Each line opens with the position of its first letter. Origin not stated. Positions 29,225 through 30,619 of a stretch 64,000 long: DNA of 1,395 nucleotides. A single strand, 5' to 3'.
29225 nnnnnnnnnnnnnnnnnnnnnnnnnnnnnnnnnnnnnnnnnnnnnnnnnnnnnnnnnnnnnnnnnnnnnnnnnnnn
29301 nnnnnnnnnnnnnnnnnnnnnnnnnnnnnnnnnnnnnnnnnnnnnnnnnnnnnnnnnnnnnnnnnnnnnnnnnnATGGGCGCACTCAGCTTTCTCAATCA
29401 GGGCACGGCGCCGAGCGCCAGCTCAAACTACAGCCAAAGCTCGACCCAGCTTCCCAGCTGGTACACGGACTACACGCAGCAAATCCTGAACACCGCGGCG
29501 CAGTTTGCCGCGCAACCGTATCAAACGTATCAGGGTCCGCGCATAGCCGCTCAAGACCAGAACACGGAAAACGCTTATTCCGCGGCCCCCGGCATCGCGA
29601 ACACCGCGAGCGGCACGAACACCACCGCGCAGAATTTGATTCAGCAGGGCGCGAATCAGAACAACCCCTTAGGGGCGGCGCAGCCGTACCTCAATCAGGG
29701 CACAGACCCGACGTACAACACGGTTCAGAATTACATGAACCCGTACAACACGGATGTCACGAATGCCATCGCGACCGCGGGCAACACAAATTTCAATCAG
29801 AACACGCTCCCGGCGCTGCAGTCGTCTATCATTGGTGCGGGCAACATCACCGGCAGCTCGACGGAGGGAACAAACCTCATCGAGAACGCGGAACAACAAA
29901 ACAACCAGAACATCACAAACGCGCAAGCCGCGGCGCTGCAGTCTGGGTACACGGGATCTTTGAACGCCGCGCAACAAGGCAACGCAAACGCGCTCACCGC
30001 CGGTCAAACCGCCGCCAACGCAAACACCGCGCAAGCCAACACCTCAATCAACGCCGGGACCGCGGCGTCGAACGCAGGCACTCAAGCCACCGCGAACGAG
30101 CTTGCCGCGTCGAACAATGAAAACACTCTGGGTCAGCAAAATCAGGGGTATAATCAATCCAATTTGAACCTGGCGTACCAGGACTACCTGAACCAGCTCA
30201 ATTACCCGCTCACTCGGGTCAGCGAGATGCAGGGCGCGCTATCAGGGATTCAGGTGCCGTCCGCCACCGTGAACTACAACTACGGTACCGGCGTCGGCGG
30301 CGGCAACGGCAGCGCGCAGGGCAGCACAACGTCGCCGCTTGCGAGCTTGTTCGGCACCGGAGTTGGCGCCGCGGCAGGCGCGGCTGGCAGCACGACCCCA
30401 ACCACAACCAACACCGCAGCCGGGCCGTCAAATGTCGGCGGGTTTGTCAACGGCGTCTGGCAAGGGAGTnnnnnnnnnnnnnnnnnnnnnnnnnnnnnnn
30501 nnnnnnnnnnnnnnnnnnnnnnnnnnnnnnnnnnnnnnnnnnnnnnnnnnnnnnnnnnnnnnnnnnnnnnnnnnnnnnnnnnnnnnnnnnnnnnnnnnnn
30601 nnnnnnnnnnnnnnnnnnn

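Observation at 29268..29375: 35-codon GIY-YIG endonuclease stub wedged between two internal-virion-protein genes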

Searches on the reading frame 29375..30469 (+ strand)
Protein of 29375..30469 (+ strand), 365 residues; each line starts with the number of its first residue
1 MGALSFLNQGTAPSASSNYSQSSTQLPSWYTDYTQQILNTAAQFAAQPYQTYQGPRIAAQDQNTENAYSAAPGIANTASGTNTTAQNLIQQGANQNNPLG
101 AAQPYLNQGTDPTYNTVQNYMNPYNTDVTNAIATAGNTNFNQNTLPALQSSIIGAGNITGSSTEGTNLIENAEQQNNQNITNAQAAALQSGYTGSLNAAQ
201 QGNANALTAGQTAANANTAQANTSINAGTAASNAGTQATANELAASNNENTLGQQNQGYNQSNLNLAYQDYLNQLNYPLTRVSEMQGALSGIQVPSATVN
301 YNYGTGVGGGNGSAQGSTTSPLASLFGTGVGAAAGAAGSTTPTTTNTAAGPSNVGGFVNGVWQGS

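Call 8: search_dna_similar(query=window:29375-30469:+, collection=phages, mode=protein, max_evalue=0.001, max_rows=30)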
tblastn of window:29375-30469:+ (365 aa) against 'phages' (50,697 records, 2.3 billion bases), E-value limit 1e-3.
Records with a match: 4; places in all: 4; records where one place covers at least 80% of the query: 0.
Best place of each record, by identity: <60% 4.
By first word of the organism name: Caulobacter 4.
By host as written in the record: Caulobacter vibrioides CB15 3; Caulobacter vibrioides 1.
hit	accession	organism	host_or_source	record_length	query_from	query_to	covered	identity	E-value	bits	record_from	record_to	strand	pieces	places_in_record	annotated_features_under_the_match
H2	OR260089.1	Caulobacter phage GB2A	Caulobacter vibrioides CB15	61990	29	297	74%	32.7%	7e-18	91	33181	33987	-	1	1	hypothetical protein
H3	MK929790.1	Caulobacter phage RW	Caulobacter vibrioides CB15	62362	29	297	74%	32.7%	7e-18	91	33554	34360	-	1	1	hypothetical protein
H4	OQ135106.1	Caulobacter phage RLK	Caulobacter vibrioides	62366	29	297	74%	32.7%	7e-18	91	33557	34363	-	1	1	RLK_gp065c: hypothetical protein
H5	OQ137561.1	Caulobacter phage KcrB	Caulobacter vibrioides CB15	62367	29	297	74%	32.7%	7e-18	91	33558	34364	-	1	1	KcrB_gp065c: hypothetical protein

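Call 9: find_related_loci(query=window:29375-30469:+, collection=viral_contigs, flank=4000)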
Query window:29375-30469:+ (365 aa) in viral_contigs; peptide patterns used: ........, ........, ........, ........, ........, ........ (x = any residue, [..] = any of these).
13 stretches matched a pattern; 8 encode a relative of the query (tblastn E <= 1e-3); 7 distinct loci.
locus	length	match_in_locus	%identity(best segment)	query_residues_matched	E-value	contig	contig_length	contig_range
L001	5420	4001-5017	81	2-340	9e-141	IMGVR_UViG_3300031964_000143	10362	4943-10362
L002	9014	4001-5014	71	2-345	4e-135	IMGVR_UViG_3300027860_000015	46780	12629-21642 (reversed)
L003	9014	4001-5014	71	2-345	4e-135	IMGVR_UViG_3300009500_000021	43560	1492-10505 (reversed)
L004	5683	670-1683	71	1-338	2e-120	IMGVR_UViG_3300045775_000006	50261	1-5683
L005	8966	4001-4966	67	4-327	9e-121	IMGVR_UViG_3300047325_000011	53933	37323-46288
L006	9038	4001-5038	47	2-336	3e-68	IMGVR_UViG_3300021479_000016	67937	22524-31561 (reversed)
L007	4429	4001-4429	65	4-145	3e-48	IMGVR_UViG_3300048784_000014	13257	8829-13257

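Call 14: search_protein_families(library=pfam, proteins=[L007:3438-3986:+, window:29375-30469:+], max_evalue=0.01)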
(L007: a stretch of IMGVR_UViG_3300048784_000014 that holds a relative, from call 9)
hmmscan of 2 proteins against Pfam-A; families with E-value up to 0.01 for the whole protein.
L007:3438-3986:+ (183 aa): 1 family
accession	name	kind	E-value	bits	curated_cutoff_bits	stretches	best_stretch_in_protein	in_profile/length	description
PF01541.30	GIY-YIG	-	2e-13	50.9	22.6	1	1-83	1-74/78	GIY-YIG catalytic domain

window:29375-30469:+ (365 aa): 0 families

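Call 17: find_related_loci(query=L007:3438-3986:+, collection=viral_contigs, flank=3000)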
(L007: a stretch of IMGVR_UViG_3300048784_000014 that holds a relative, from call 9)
Query L007:3438-3986:+ (183 aa) in viral_contigs; peptide patterns used: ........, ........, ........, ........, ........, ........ (x = any residue, [..] = any of these).
2 stretches matched a pattern; 1 encode a relative of the query (tblastn E <= 1e-3); 1 distinct loci.
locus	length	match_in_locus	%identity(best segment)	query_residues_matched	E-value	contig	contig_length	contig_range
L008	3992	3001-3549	100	1-183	5e-127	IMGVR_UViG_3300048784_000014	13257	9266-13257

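Call 20: find_homologous_proteins(query=L007:3438-3986:+, max_evalue=0.001)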
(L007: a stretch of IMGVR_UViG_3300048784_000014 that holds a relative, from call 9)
Query L007:3438-3986:+ (183 aa): 2 proteins with E <= 0.001 among 593 candidates.
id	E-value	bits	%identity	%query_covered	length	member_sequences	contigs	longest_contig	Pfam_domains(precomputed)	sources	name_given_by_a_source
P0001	8.2e-116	402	100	100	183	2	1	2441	PF01541.31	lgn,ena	-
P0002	6.5e-61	223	58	93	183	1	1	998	PF01541.31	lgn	-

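Call 23: find_encoding_contigs(protein=P0002, flank=5000)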
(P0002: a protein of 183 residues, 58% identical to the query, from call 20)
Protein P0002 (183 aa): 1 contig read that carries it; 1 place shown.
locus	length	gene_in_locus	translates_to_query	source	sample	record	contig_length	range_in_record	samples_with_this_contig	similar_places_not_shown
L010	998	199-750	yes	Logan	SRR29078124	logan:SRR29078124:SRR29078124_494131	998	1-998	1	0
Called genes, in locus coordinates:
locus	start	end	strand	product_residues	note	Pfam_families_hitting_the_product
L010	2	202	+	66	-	?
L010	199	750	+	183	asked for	PF01541:GIY-YIG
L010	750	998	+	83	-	?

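Call 28: find_related_loci(query=A1, collection=metagenome_contigs, flank=2500)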
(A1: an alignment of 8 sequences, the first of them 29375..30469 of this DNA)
Query A1 (365 aa) in metagenome_contigs; peptide patterns used: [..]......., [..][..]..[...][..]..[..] (x = any residue, [..] = any of these).
92 stretches matched a pattern; 11 encode a relative of the query (tblastn E <= 1e-3); 11 distinct loci.
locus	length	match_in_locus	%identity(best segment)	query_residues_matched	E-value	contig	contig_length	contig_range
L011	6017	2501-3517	81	2-340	8e-141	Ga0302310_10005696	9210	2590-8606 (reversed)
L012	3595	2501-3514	71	2-345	7e-139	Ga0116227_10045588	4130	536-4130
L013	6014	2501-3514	71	2-345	3e-135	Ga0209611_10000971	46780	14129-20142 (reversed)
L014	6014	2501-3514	71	2-345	3e-135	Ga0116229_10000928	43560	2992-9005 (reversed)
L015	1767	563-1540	74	2-326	3e-143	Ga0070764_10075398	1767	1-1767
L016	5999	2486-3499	71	1-338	2e-120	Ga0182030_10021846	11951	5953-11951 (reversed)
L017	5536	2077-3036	53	2-306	1e-80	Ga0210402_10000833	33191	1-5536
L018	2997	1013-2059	49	2-345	1e-81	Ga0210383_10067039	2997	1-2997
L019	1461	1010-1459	78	2-151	8e-62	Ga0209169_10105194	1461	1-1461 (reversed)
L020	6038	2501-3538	47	2-336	2e-68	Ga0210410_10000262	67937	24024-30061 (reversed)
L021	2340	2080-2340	55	2-88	3e-20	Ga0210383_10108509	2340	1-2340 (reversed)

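Call 36: search_protein_families(library=phrogs, proteins=[window:29375-30469:+], max_evalue=0.001)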
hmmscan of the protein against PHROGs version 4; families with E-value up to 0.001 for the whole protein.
window:29375-30469:+ (365 aa): 0 families

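Call 39: get_annotated_region(hit=H4, flank=7000)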
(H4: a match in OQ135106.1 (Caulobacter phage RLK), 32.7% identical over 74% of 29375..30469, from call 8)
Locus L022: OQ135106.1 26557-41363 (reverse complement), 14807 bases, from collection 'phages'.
description: Caulobacter phage RLK, partial genome.
organism: Caulobacter phage RLK (NCBI taxid 3020399)
taxonomy: Viruses; Duplodnaviria; Heunggongvirae; Uroviricota; Caudoviricetes
host: Caulobacter vibrioides; source: -; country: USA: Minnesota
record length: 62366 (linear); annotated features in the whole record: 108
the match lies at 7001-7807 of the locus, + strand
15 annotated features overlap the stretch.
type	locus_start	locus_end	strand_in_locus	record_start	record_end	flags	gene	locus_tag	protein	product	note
CDS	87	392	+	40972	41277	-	RLK_gp071c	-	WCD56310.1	hypothetical protein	-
CDS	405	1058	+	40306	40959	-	RLK_gp070c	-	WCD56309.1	hypothetical protein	-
CDS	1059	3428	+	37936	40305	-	RLK_gp069c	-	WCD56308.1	hypothetical protein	-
CDS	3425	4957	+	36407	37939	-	RLK_gp068c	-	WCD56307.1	hypothetical protein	-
CDS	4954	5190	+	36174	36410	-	RLK_gp067c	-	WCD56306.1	hypothetical protein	-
CDS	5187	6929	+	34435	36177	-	RLK_gp066c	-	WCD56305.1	hypothetical protein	-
CDS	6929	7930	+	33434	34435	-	RLK_gp065c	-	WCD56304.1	hypothetical protein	-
CDS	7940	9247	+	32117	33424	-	RLK_gp064c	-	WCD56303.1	hypothetical protein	-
CDS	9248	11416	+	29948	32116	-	RLK_gp063c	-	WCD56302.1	hypothetical protein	-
CDS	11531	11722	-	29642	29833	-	RLK_gp062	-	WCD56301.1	hypothetical protein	-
CDS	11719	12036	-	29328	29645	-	RLK_gp061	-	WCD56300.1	hypothetical protein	-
CDS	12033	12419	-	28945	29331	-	RLK_gp060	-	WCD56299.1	hypothetical protein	-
CDS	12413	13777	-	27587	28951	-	RLK_gp059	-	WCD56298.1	DNA helicase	-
CDS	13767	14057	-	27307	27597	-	RLK_gp058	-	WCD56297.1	hypothetical protein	-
CDS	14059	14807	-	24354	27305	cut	RLK_gp057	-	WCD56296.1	DNA polymerase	-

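Call 43: search_protein_families(library=ncbifam, proteins=[L007:3438-3986:+, window:29375-30469:+], max_evalue=0.01)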
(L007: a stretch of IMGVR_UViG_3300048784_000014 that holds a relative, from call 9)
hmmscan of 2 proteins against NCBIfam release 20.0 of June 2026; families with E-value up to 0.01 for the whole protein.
L007:3438-3986:+ (183 aa): 1 family
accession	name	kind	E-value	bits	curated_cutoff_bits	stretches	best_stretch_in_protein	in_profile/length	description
TIGR01453.1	grpIintron_endo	subfamily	2e-12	47.6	56.05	1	2-129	2-124/215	group I intron endonuclease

window:29375-30469:+ (365 aa): 0 families

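Call 47: find_related_loci(query=A3, collection=viral_contigs, flank=2500)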
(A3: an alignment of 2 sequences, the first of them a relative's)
Query A3 (183 aa) in viral_contigs; peptide patterns used: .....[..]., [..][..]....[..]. (x = any residue, [..] = any of these).
48 stretches matched a pattern; 1 encode a relative of the query (tblastn E <= 1e-3); 1 distinct loci.
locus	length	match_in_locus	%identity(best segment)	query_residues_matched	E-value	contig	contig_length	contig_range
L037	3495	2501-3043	57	1-180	1e-64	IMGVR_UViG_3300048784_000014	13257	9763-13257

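Call 48: find_related_loci(query=A3, collection=genome_contigs, flank=2500)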
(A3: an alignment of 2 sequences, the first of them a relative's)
Query A3 (183 aa) in genome_contigs; peptide patterns used: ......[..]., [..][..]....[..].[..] (x = any residue, [..] = any of these).
88 stretches matched a pattern, but none encodes a relative of the query by tblastn (E <= 1e-3).
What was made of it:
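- Tried and rejected: HEG-family scans of IMG/VR and of 185,579 species genomes: no further members (calls 17, 47, 48).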

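Call 49: find_homologous_proteins(query=A3, max_evalue=0.001)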
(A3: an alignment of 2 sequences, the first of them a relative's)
Query A3 (2 sequences) (183 aa, profile of the alignment): 24 proteins with E <= 0.001 among 2056 candidates.
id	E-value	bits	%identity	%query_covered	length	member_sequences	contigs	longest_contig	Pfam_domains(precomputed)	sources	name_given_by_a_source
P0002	1.8e-109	382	100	100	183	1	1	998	PF01541.31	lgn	-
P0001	7.0e-108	376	58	96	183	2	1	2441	PF01541.31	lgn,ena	-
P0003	2.8e-54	202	57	78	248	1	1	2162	PF01541.31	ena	-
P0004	7.2e-14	70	28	83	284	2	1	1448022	PF01541.31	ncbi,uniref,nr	ncbi:GIY-YIG nuclease family protein [Futiania mangrovi]|uniref:GIY-YIG nuclease family protein n=1 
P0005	1.3e-11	63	32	81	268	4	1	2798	PF01541.31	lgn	-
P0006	6.4e-11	60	33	57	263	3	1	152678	PF01541.31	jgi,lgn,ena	-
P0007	1.5e-10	59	34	52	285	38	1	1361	PF01541.31,PF07453.20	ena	-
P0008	3.1e-10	58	30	91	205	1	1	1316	PF01541.31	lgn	-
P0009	4.8e-10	57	30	72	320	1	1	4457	PF01541.31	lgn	-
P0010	2.9e-9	55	31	57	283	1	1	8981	PF07460.17,PF01541.31,PF22083.3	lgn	-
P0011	4.5e-8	51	34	65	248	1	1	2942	PF07460.17,PF01541.31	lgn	-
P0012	6.7e-8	50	27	81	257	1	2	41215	PF01541.31,PF19835.7,PF22083.3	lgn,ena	-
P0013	8.9e-8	50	30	73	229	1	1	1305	PF07460.17,PF01541.31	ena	-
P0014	1.1e-7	50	35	50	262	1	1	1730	-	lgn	-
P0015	1.7e-7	49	31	88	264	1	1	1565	-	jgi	-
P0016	9.8e-7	47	36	50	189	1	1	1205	PF01541.31,PF22083.3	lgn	-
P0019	3.1e-5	42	30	89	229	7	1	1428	PF01541.31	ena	-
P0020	3.2e-5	42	35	50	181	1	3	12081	PF01541.31,PF22083.3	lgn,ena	-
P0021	8.3e-5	40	32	52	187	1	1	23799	PF01541.31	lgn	-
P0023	4.1e-4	38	27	52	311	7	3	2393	PF01541.31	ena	-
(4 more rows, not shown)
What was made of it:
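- Closest known: Free-standing GIY-YIG. Different: The family (P0001-P0003) is a small, rare subgroup, with 3 close members among 5.8 billion proteins (call 49).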

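Call 51: find_encoding_contigs(protein=P0003, flank=3000)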
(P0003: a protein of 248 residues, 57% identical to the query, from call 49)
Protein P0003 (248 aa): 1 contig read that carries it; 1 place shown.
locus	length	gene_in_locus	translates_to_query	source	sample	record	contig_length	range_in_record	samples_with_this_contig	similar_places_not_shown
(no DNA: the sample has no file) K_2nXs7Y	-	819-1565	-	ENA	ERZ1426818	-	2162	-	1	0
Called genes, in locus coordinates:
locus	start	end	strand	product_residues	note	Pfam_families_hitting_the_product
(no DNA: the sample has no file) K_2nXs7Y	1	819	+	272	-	?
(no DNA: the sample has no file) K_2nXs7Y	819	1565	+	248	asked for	PF01541:GIY-YIG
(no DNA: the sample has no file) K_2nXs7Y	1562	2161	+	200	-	?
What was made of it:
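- P0003 is likewise wedged between two genes with overlapping ends (call 51). The parental gene and its DNA are not available: P0003's contig has no DNA (call 51).
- Tried and rejected: DNA of P0003's contig: not held (call 51).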

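Call 54: find_homologous_proteins(query=window:29375-30469:+, max_evalue=1e-10)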
Query window:29375-30469:+ (365 aa): 204 proteins with E <= 1e-10 among 8000 candidates; the best 120 are listed.
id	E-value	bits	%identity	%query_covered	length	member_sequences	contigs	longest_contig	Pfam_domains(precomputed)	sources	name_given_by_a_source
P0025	2.2e-215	732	100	100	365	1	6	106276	-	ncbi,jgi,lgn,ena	jgi:hypothetical protein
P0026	3.0e-153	528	81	93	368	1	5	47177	-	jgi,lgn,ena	-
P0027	1.3e-152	526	79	95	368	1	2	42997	-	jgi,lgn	jgi:hypothetical protein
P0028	2.3e-148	512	78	89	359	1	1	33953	-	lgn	-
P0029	5.4e-140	485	73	95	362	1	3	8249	-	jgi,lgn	jgi:hypothetical protein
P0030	6.6e-140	484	77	86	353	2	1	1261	-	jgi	-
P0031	2.0e-135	470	72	95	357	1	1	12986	-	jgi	jgi:hypothetical protein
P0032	7.8e-134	464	74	89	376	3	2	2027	-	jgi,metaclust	jgi:hypothetical protein|metaclust:\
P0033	2.4e-133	463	71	93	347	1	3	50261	-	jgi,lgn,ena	jgi:hypothetical protein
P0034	3.5e-133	462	73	82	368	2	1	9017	-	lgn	-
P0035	4.8e-132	459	70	95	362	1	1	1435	-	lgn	-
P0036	1.2e-131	457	71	94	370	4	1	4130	-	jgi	-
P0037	1.1e-129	451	69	97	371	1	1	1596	-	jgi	jgi:hypothetical protein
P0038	7.4e-123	428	61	96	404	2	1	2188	-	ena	-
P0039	8.4e-115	402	67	88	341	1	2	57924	-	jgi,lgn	jgi:hypothetical protein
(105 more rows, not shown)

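Call 55: find_encoding_contigs(protein=P0025, flank=3000, max_places=10)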
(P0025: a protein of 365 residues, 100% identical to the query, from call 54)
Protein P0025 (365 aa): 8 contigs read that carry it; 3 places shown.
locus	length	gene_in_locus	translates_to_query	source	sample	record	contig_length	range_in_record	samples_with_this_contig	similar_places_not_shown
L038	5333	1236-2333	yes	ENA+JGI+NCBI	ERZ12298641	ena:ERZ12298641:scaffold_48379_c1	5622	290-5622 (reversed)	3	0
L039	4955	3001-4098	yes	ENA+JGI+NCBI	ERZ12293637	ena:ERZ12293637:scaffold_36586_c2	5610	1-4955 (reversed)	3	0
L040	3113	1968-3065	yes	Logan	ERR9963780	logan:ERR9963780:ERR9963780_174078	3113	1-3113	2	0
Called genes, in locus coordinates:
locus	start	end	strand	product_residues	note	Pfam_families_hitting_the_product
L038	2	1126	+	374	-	?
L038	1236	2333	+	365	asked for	-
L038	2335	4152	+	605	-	-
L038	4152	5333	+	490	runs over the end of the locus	?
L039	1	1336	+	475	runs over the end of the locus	-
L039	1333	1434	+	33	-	-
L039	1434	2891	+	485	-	-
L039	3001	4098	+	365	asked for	-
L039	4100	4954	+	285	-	?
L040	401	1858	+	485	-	-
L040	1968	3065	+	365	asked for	-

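Call 57: find_encoding_contigs(protein=P0027, flank=2000, max_places=3)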
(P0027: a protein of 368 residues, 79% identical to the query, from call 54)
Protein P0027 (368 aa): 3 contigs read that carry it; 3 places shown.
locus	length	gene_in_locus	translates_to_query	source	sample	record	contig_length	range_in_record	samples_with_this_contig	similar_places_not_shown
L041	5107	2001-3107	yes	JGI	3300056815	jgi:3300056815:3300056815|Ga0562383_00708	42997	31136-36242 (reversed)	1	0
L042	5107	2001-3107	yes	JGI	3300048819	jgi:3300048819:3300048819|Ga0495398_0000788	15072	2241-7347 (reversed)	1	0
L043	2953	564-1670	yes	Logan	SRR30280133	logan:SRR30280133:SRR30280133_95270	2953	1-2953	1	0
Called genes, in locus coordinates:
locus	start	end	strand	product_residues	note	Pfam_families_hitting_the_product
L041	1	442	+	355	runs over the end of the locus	-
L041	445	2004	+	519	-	-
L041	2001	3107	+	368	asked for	-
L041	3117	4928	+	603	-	-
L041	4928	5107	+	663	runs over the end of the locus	-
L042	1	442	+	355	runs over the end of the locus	-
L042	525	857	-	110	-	-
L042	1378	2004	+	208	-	-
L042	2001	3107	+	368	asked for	-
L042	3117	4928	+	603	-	-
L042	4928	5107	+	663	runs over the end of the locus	-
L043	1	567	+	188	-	?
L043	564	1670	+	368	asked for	-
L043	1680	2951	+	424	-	?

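Call 58: find_encoding_contigs(protein=P0028, flank=2000, max_places=3)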
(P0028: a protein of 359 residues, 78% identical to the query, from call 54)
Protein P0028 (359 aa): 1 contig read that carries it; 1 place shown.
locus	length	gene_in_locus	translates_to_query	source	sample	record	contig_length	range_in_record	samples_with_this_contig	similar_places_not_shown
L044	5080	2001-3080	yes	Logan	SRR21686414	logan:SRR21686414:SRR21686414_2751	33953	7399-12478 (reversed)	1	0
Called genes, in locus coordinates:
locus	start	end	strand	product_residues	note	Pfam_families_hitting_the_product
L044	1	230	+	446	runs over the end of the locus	-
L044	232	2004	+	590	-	-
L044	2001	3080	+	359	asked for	-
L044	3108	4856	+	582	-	-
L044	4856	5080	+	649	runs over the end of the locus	-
